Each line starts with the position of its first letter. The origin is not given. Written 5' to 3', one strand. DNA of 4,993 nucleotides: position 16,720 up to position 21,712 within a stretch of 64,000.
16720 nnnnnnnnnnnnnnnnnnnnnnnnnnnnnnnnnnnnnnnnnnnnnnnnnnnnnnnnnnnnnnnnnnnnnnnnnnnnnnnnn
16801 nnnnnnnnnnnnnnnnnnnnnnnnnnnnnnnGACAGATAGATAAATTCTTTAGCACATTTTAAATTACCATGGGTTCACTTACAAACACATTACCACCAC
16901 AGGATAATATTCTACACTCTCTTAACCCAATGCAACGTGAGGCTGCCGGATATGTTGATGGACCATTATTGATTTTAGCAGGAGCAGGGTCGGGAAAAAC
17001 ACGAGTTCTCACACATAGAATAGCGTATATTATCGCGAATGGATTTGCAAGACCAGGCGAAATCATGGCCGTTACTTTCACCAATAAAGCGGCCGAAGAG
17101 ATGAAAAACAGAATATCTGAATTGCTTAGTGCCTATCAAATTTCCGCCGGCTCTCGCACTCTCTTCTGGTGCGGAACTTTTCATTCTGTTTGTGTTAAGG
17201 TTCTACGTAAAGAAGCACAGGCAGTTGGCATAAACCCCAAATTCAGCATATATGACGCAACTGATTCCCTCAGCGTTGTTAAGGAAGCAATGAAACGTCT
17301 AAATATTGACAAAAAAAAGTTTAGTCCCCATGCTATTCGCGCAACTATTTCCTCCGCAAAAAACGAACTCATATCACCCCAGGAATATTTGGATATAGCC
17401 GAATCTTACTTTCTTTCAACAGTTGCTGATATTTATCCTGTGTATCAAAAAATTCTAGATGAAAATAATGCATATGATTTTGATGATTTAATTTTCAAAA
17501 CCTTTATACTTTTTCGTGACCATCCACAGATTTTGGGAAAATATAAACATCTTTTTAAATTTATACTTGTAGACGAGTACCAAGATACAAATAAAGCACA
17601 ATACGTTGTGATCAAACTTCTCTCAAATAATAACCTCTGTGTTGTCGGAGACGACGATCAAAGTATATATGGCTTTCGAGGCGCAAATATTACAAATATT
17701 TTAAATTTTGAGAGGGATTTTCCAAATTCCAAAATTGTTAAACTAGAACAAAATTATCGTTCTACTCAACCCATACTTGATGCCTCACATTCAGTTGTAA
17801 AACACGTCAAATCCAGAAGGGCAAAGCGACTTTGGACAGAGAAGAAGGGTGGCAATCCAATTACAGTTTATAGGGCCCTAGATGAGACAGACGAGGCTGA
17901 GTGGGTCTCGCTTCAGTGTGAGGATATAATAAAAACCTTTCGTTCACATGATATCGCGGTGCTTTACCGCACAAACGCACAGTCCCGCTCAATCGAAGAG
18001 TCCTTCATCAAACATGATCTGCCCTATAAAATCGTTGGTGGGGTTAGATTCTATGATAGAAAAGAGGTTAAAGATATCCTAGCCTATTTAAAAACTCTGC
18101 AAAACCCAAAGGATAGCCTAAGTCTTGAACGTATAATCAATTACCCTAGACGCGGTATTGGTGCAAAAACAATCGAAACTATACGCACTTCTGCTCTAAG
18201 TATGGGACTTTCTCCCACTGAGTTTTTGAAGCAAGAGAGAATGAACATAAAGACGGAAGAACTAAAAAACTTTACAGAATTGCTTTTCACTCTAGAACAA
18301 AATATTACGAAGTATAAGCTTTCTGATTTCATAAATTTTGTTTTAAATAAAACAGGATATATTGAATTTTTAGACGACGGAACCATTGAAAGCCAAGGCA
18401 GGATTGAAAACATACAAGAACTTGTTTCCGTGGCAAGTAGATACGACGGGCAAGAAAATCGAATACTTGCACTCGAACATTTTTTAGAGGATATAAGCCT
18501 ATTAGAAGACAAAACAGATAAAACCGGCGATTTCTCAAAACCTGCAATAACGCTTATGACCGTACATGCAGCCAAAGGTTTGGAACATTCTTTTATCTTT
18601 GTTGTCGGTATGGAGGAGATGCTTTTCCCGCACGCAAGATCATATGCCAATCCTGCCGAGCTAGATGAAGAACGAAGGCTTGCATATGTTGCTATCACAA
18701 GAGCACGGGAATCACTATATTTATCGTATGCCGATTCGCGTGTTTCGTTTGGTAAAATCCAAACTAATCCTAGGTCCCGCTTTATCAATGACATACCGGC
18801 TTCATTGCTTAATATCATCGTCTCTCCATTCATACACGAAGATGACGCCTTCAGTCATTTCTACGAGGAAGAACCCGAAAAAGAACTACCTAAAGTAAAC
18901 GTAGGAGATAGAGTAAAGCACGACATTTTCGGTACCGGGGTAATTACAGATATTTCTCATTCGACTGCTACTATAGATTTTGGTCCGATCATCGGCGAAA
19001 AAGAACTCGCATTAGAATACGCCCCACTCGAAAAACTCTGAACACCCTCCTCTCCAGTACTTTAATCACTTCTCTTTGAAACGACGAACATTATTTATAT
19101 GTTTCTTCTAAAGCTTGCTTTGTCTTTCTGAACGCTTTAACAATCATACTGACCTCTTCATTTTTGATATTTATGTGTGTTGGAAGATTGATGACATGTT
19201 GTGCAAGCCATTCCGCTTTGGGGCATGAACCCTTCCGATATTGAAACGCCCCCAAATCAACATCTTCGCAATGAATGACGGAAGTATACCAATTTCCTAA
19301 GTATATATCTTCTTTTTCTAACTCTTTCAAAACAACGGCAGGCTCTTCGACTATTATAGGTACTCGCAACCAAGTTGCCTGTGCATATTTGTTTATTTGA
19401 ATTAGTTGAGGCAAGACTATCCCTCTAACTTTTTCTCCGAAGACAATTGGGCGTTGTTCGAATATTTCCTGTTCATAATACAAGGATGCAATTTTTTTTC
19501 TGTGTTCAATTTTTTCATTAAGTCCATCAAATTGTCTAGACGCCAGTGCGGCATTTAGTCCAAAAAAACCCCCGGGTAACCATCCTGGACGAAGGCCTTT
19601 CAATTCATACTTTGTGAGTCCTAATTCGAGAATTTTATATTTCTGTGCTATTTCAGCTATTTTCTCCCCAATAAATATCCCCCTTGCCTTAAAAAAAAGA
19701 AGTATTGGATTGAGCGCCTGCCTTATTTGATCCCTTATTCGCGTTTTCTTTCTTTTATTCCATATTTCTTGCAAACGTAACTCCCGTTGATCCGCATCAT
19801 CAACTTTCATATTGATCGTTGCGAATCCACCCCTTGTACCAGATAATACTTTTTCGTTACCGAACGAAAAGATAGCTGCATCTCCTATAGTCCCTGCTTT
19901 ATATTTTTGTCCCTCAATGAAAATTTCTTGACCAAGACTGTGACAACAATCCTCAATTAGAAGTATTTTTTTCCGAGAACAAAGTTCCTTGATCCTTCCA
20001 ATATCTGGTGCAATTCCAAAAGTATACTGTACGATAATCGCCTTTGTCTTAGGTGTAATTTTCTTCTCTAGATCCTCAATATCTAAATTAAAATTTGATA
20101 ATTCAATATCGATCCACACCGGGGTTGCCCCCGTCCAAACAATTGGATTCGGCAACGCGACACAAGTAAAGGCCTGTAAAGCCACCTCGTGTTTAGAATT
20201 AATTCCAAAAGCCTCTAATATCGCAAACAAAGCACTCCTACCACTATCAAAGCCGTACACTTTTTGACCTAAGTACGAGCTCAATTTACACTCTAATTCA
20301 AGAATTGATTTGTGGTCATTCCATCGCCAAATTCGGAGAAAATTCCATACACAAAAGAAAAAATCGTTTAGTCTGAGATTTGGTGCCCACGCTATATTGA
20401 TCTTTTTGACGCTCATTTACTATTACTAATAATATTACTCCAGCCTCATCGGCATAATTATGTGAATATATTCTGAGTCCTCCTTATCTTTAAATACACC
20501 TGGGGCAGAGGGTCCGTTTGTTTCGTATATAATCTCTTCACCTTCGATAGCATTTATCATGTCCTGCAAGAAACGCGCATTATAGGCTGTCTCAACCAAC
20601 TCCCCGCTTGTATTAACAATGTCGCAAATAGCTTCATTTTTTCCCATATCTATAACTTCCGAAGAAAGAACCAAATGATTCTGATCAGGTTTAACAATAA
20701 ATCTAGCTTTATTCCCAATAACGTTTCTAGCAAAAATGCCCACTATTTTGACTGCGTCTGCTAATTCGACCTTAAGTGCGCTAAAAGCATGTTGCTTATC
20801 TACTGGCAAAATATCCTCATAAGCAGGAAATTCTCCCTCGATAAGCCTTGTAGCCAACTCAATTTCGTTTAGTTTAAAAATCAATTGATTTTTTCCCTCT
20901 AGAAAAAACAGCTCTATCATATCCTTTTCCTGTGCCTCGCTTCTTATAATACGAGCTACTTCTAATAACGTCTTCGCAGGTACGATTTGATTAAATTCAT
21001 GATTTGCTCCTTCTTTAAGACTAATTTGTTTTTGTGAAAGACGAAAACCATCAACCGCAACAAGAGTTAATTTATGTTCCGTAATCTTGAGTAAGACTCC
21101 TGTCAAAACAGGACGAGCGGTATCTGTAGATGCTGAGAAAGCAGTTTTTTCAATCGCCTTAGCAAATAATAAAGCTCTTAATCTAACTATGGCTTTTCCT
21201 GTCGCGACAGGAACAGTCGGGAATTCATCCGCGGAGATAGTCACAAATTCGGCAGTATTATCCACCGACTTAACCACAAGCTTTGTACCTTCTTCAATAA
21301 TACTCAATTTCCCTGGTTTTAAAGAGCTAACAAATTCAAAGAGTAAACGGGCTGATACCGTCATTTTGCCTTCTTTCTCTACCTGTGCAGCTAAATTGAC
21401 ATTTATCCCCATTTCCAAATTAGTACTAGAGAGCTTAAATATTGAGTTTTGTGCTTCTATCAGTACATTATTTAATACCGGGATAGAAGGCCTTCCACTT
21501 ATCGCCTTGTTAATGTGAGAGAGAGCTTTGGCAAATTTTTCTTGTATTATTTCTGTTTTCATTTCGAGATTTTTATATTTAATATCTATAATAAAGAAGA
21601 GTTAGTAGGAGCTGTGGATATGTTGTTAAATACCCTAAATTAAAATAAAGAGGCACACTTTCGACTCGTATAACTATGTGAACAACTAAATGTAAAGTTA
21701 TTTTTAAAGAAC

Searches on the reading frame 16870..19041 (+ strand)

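Call 16: search_protein_families(library=pfam, proteins=[window:16870-19041:+], max_evalue=0.001)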
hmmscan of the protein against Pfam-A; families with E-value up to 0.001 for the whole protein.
window:16870-19041:+ (723 aa): 8 families
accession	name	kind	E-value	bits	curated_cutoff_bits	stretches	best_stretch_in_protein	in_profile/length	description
PF00580.27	UvrD-helicase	-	4e-91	305.9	23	1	18-285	1-271/271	UvrD/REP helicase N-terminal domain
PF13361.12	UvrD_C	-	6.1e-80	269.7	25.6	1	290-622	1-349/350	UvrD-like helicase C-terminal domain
PF13245.12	AAA_19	-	1.4e-20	74.2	25.1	1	24-270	3-134/134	AAA domain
PF13538.12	UvrD_C_2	-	2.2e-08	34.3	27.4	1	561-618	3-51/52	UvrD-like helicase C-terminal domain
PF01443.25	Viral_helicase1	-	1.7e-05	25.2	21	0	229-291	60-120/228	Viral superfamily 1 RNA helicase core domain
PF21196.3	PcrA_UvrD_tudor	-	2.6e-05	24.4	23.9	1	678-722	1-48/48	PcrA/UvrD tudor domain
PF13087.12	AAA_12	-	0.00015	21.9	27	0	514-617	94-189/195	AAA domain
PF13604.12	AAA_30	-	0.0006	20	27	0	18-82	2-66/191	AAA domain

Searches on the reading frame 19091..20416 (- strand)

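Call 16: search_protein_families(library=pfam, proteins=[window:19091-20416:-], max_evalue=0.001)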
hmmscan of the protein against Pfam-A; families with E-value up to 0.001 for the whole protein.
window:19091-20416:- (441 aa): 1 family
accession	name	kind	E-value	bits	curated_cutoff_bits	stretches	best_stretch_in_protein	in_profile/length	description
PF01041.23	DegT_DnrJ_EryC1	-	3.5e-50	171.7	19.8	2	35-220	23-205/360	DegT/DnrJ/EryC1/StrS aminotransferase family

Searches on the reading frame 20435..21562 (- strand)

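Call 16: search_protein_families(library=pfam, proteins=[window:20435-21562:-], max_evalue=0.001)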
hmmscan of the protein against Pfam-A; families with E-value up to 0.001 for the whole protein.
window:20435-21562:- (375 aa): 3 families
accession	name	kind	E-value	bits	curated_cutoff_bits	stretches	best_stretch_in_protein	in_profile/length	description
PF02767.21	DNA_pol3_beta_2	-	2.7e-30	105.4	27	1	132-246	6-115/116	DNA polymerase III beta subunit, central domain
PF00712.24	DNA_pol3_beta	-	8.3e-29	100.6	24.4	2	1-118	1-120/120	DNA polymerase III beta subunit, N-terminal domain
PF02768.20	DNA_pol3_beta_3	-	1.2e-11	44.9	27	1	251-373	3-121/121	DNA polymerase III beta subunit, C-terminal domain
